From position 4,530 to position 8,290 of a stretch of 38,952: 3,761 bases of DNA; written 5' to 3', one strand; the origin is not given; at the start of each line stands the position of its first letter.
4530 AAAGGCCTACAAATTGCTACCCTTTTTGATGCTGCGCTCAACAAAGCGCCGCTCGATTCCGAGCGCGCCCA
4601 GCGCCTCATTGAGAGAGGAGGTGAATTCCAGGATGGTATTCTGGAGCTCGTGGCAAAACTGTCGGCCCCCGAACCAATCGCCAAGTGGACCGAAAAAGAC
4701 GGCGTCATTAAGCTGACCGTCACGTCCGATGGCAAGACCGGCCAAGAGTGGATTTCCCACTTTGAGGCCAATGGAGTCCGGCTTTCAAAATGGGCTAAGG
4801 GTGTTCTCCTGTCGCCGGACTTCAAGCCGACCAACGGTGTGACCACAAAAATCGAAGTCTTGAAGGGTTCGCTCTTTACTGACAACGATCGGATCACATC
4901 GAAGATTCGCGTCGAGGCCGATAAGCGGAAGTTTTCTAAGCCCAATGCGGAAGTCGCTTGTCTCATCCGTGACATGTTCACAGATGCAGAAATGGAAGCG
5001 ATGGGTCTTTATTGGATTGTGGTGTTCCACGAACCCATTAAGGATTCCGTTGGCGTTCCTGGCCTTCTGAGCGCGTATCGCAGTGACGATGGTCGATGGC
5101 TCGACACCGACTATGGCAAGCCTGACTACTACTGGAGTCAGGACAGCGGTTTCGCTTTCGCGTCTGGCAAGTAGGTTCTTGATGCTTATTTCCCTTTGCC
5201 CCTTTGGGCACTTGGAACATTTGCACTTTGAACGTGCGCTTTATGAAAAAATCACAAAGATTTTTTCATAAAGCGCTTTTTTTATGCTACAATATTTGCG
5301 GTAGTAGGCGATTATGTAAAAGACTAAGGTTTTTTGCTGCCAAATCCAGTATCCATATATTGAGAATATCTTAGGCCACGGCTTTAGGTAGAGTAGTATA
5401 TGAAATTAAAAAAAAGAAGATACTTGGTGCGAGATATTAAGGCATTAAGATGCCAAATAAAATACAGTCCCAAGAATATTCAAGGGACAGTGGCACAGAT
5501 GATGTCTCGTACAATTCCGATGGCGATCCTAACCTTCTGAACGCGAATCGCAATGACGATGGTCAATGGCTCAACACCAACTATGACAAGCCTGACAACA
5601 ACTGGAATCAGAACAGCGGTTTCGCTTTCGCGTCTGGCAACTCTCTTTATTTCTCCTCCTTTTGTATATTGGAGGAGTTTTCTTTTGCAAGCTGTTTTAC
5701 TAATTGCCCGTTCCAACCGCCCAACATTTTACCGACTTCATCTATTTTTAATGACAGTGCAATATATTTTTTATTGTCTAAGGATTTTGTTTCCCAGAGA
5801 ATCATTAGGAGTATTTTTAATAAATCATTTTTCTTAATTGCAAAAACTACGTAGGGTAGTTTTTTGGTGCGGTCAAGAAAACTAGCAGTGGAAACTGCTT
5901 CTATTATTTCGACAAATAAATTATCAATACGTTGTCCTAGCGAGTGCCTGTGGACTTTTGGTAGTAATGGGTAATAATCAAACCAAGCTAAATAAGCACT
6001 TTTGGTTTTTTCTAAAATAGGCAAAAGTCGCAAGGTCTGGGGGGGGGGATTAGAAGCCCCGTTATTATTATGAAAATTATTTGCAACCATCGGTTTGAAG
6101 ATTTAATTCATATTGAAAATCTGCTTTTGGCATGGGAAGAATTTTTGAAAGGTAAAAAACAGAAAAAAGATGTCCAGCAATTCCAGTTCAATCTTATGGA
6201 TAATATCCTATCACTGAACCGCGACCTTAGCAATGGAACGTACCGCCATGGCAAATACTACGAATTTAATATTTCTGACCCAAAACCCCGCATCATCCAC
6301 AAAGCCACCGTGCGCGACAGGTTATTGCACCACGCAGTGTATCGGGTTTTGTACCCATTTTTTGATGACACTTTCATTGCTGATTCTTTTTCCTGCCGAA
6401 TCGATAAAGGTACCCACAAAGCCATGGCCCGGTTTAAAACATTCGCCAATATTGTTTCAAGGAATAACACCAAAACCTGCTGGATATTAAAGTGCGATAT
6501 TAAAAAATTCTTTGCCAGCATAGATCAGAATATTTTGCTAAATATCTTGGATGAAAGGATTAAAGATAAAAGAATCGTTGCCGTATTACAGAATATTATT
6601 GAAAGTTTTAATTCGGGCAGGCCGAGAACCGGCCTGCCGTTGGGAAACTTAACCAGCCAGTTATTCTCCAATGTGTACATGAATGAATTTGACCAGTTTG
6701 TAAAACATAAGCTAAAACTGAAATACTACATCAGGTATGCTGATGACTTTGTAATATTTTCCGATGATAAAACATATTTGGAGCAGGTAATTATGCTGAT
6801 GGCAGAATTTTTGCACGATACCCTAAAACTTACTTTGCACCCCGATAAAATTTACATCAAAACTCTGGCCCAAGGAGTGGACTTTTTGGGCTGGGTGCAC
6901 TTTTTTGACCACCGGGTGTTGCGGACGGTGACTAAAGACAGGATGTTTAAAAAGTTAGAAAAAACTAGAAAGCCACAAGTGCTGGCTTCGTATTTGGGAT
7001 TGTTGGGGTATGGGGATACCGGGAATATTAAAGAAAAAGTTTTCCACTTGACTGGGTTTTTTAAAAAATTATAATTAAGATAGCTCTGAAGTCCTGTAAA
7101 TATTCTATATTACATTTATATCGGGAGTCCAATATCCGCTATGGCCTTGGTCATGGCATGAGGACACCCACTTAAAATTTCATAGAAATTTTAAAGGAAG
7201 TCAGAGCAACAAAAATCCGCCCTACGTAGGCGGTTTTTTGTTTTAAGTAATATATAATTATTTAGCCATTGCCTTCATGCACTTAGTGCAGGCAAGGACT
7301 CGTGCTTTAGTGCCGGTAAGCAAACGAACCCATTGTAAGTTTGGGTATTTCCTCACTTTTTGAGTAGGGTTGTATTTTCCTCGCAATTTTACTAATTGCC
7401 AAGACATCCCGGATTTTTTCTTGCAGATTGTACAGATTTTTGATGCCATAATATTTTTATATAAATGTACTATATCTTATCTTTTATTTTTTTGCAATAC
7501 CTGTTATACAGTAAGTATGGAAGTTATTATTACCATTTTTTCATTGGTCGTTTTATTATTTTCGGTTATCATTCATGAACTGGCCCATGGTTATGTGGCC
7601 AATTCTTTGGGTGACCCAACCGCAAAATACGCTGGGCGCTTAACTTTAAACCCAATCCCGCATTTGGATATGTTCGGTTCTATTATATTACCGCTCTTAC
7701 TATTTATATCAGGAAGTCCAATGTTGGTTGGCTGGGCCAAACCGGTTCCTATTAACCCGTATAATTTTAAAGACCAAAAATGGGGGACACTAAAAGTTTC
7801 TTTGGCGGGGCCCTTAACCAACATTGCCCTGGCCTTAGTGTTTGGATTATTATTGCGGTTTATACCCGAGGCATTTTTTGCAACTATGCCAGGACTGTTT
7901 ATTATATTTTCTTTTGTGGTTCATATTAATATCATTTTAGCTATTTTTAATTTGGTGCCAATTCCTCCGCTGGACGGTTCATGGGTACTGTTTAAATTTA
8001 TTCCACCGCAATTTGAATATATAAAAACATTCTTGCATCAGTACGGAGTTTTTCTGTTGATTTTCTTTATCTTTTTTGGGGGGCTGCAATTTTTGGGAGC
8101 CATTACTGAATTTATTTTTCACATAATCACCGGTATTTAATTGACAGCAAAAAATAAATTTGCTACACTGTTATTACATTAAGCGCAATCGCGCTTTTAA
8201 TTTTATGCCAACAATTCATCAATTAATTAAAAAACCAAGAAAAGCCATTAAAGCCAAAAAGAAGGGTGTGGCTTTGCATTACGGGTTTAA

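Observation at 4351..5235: The DGR target gene is a compositionally foreign, apparently cytoplasmic protein with its own consensus promoter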

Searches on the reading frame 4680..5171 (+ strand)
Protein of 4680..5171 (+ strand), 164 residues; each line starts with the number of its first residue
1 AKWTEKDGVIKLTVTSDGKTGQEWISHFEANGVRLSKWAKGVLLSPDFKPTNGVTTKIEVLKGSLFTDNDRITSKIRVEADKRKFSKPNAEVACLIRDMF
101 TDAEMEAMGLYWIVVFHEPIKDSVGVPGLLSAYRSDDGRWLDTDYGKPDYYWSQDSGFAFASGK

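Call 50: predict_structure(alignment_id=A3)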
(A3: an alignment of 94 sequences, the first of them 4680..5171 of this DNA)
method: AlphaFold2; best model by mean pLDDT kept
length: 164 residues; sequences in the alignment: 94
mean_pLDDT: 94.2   pTM: 0.90
mean pLDDT of the five models: 94.2, 93.2, 90.6, 82.1, 72.4
residues with pLDDT >= 90: 143; 70-90: 19; 50-70: 2; < 50: 0
segments of 3 or more residues with pLDDT < 50: none
pLDDT, mean of each block of 10 residues (from residue 1): 92 97 98 96 96 96 96 96 96 97 95 96 87 91 89 96 80
secondary structure, 60 per line:
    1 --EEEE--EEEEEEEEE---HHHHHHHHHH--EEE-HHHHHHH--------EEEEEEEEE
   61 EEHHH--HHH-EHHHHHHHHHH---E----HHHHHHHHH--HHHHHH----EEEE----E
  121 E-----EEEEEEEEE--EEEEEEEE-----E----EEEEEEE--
elements in order: E3-6 E9-17 H21-30 E33-35 H37-43 E52-62 H73-82 H91-99 H102-107 E112-115 E127-135 E138-145 E156-162

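Call 52: fold_search(model_id=the predicted structure, library=pdb)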
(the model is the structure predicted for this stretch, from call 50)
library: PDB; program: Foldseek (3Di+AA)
matches with E <= 10: 461; with E <= 0.001: 0
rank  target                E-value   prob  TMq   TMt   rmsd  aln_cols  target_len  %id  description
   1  1ukm_B                1.8e-01  0.10  0.19  0.24  14.7       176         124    8  Crystal structure of EMS16, an Antagonist of collagen receptor integrin alpha2beta1 (GPIa/IIa) (released 2003-11-04)
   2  9pgg_Bn               2.0e-01  0.03  0.16  0.06  21.7       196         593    7  Cryo-EM structure of bacteriophage P22 gp1-gp5-gp4 complex at 2.76 angstrom (released 2026-02-04)
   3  9ggb_B                3.2e-01  0.04  0.15  0.09  18.3       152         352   14  Structure of the G848S mutant of human mitochondrial DNA polymerase gamma in complex with PZL-A (released 2025-04-16)
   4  9ibz_C                3.4e-01  0.04  0.14  0.08  15.9       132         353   14  Chimeric mitochondrial DNA polymerase gamma ternary complex (mAhB) in human-like error-editing conformer (composite) (released 2025-06-04)
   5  7qaj_B                4.1e-01  0.07  0.19  0.25  15.6       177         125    9  ZK002 with Anti-angiogenic and Anti-inflamamtory Properties (released 2023-06-14)
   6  7qaj_H                4.4e-01  0.07  0.19  0.24  14.8       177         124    9  ZK002 with Anti-angiogenic and Anti-inflamamtory Properties (released 2023-06-14)
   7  1sb2_B                4.4e-01  0.06  0.18  0.22  14.4       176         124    8  High resolution Structure determination of rhodocetin (released 2005-02-01)
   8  9ggc_B                4.9e-01  0.04  0.17  0.10  18.3       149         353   14  Structure of the G848S mutant of human mitochondrial DNA polymerase gamma (released 2025-04-16)
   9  1v7p_B                5.6e-01  0.06  0.19  0.24  15.4       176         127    8  Structure of EMS16-alpha2-I domain complex (released 2004-09-07)
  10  3gpr_B                6.0e-01  0.05  0.20  0.24  15.4       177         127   11  Crystal structure of rhodocetin (released 2009-12-15)
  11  8udl_B                6.0e-01  0.03  0.15  0.08  16.2       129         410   16  Human Mitochondrial DNA Polymerase Gamma Binary Complex (released 2024-06-05)
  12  8d33_B                6.0e-01  0.03  0.15  0.08  16.1       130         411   15  Human mitochondrial DNA polymerase gamma ternary complex with GC basepair (released 2023-05-24)
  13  9y4c_B                6.0e-01  0.02  0.14  0.08  17.0       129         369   16  Strand displacement state I of Human mitochondrial DNA polymerase gamma ternary complex (released 2026-02-18)
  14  3als_A                6.4e-01  0.03  0.17  0.17  16.4       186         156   10  Crystal structure of CEL-IV (released 2011-01-19)
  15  8v5r_B                6.8e-01  0.04  0.14  0.08  14.6       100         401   16  Active conformation of DNA polymerase gamma bound to DNA (released 2024-07-10)
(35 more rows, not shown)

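Call 55: fold_search(model_id=the predicted structure, library=viral)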
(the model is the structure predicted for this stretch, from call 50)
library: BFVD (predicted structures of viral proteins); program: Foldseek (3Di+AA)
matches with E <= 10: 354; with E <= 0.001: 0
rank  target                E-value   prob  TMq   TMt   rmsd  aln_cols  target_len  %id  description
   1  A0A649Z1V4            3.4e-01  0.06  0.16  0.18  12.5       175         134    7  (no name in the UniProt tables at hand)
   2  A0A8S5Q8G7            3.6e-01  0.08  0.13  0.28   7.7        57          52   19  Putative ACR protein [Siphoviridae sp. ctdVv30]
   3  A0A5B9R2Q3            5.6e-01  0.06  0.19  0.13  14.0       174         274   10  Envelope protein UL45 [Cacatuid alphaherpesvirus 2]
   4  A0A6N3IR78            6.0e-01  0.05  0.18  0.17  15.1       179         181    7  ORF3 [Bearded dragon adenovirus 1]
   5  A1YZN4                6.4e-01  0.06  0.20  0.16  13.2       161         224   11  Tegument/envelope protein [anatid alphaherpesvirus 1]
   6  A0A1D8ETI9            6.4e-01  0.04  0.19  0.16  16.8       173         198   10  Major tail protein [Propionibacterium phage B3]
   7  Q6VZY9                6.8e-01  0.06  0.22  0.22  14.7       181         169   10  CNPV008 C-type lectin-like protein [Canarypox virus]
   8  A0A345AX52            7.7e-01  0.02  0.17  0.18  15.7       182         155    7  (no name in the UniProt tables at hand)
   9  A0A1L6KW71            8.8e-01  0.06  0.17  0.10  10.0        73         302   10  NSP1 (Fragment) [Rotavirus D]
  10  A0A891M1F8            8.8e-01  0.04  0.19  0.18  14.3       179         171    8  (no name in the UniProt tables at hand)
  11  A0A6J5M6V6            1.1e+00  0.04  0.14  0.24   7.4        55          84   14  Uncharacterized protein [uncultured Caudovirales phage]
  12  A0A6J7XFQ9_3          1.1e+00  0.01  0.14  0.04  16.1       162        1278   12  RadC-like JAB domain containing protein [uncultured Caudovirales phage]
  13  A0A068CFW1            1.1e+00  0.14  0.17  0.17   3.5        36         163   11  Uncharacterized protein [Listeria phage LMTA-148]
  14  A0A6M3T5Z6            1.1e+00  0.06  0.15  0.20   4.6        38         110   24  (no name in the UniProt tables at hand)
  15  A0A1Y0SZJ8            1.1e+00  0.06  0.16  0.17   7.5        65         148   17  Uncharacterized protein [Pseudomonas phage Phabio]
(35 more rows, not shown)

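Call 87: search_protein_representatives(alignment_id=A3)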
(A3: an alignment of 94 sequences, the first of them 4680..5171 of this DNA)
Query: 94 sequences, 216 profile positions. Proteins with E-value up to 0.001 (for the whole library): 2356; up to 1e-10: 1559; up to 1e-30: 820. The best 150 are listed.
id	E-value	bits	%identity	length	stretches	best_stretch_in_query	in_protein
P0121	7.9e-97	339.1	-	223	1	5-214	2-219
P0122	2.9e-91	320.9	-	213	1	10-208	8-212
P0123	7.4e-91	319.6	-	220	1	11-212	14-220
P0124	3.5e-88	310.8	-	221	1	28-209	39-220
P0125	1.7e-87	308.6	-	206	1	14-210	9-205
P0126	3.2e-87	307.7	-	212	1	25-212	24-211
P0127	2.1e-86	305.0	-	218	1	6-211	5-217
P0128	2.9e-85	301.3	-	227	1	35-211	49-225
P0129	4.3e-85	300.7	-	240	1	30-212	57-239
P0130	7.4e-85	300.0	-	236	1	44-211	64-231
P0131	1.9e-82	292.1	-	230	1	14-206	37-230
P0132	4.4e-82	290.9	-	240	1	48-207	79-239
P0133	1.2e-81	289.5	-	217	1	3-212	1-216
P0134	6.5e-81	287.1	-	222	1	3-212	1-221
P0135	2.0e-79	282.2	-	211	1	50-213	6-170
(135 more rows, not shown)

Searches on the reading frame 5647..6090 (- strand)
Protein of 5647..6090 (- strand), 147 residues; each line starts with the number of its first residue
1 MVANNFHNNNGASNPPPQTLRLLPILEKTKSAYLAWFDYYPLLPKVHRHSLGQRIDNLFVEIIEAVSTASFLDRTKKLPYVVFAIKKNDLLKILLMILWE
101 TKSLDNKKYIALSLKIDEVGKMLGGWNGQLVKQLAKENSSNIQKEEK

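Call 8: search_protein_families(library=pfam, proteins=[window:5647-6090:-], max_evalue=1)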
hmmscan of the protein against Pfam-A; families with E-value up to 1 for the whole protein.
window:5647-6090:- (147 aa): 3 families
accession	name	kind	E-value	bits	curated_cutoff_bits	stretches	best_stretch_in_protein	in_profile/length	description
PF22296.2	bAvd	-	5.3e-11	43.4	40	1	28-127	6-104/107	bAvd-like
PF20488.3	Birna_VP1_thumb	-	0.03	14.5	25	1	100-144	72-118/167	Birnavirus RNA dependent RNA polymerase (VP1), thumb domain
PF05219.18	DREV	-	0.033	13.8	26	1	48-99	5-56/265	DREV methyltransferase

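Call 13: search_protein_families(library=ncbifam, proteins=[window:5647-6090:-], max_evalue=1)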
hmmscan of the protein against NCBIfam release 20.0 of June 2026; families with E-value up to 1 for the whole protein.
window:5647-6090:- (147 aa): 1 family
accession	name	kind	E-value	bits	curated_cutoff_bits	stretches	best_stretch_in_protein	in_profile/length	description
NF033474.1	DivGenRetAVD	equivalog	1e-14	54.7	80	1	23-126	1-102/104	diversity-generating retroelement protein Avd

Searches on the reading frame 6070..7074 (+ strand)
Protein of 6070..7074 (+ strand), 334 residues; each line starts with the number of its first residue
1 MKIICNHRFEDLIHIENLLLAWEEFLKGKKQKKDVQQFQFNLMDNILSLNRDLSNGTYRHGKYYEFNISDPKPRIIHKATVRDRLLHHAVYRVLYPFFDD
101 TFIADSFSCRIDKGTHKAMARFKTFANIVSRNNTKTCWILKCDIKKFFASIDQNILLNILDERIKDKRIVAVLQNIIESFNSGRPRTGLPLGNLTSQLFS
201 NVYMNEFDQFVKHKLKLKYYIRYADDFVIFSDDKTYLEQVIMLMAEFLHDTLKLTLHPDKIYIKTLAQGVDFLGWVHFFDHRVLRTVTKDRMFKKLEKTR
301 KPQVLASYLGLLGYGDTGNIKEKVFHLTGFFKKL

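Call 8: search_protein_families(library=pfam, proteins=[window:6070-7074:+], max_evalue=1)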
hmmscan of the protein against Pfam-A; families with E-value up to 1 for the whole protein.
window:6070-7074:+ (334 aa): 1 family
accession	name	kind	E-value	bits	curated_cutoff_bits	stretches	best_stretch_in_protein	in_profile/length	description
PF00078.32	RVT_1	-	1.7e-23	83.8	29.6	1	72-275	8-203/205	Reverse transcriptase (RNA-dependent DNA polymerase)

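Call 13: search_protein_families(library=ncbifam, proteins=[window:6070-7074:+], max_evalue=1)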
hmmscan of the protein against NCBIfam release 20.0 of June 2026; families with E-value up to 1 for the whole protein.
window:6070-7074:+ (334 aa): 9 families
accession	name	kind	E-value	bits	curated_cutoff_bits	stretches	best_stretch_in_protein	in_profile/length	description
TIGR04416.1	group_II_RT_mat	equivalog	5.1e-43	147.5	300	1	32-293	22-289/353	group II intron reverse transcriptase/maturase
NF041747.1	Drt3a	equivalog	1.5e-23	83.8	200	1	134-268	108-242/412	antiviral reverse transcriptase Drt3a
NF038233.2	retron_St85_RT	exception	1.6e-16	60.4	235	1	135-251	87-202/289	retron St85 family RNA-directed DNA polymerase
NF041746.1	Drt2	equivalog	8.9e-14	51.5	390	2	185-295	220-339/416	antiviral reverse transcriptase Drt2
NF041750.1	Drt5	equivalog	3.3e-10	39.5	550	1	107-260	96-247/484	antiviral reverse transcriptase Drt5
TIGR04499.1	abortive_AbiA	subfamily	3.1e-08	32.8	250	1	120-239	129-263/615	AbiA family abortive infection protein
NF041749.1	Drt4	equivalog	9.5e-07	28.1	450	1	187-287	193-289/489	antiviral reverse transcriptase Drt4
NF042941.1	Retron_TIR_antiphage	equivalog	3e-06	26.3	600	1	132-242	87-195/464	TIR domain-containing anti-phage reverse transcriptase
NF041748.1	Drt3b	equivalog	0.00012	20.9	350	1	140-260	177-311/647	antiviral reverse transcriptase Drt3b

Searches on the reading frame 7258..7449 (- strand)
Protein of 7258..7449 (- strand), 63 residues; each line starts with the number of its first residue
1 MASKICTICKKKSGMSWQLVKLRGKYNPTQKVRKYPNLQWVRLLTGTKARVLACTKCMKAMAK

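Call 104: search_protein_families(library=pfam, proteins=[window:7258-7449:-], max_evalue=0.1)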
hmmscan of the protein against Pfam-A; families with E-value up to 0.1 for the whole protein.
window:7258-7449:- (63 aa): 1 family
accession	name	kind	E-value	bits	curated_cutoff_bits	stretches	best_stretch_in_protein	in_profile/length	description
PF00830.24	Ribosomal_L28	-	0.00083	19.8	27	1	5-63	2-59/60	Ribosomal L28 family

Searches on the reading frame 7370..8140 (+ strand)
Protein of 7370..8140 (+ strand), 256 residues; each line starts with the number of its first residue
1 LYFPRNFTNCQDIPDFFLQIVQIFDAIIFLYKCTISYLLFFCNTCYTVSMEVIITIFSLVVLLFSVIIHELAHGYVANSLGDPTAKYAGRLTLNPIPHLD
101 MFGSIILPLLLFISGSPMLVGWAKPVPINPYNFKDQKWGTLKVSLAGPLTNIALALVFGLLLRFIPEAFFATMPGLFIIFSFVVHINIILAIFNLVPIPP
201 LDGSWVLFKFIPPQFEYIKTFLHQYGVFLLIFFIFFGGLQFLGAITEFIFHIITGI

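Call 8: search_protein_families(library=pfam, proteins=[window:7370-8140:+], max_evalue=1)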
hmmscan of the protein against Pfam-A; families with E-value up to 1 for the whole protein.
window:7370-8140:+ (256 aa): 1 family
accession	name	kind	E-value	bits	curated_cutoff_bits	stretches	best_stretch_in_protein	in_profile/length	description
PF02163.28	Peptidase_M50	-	2.2e-15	57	27.2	2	176-232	159-220/221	Peptidase family M50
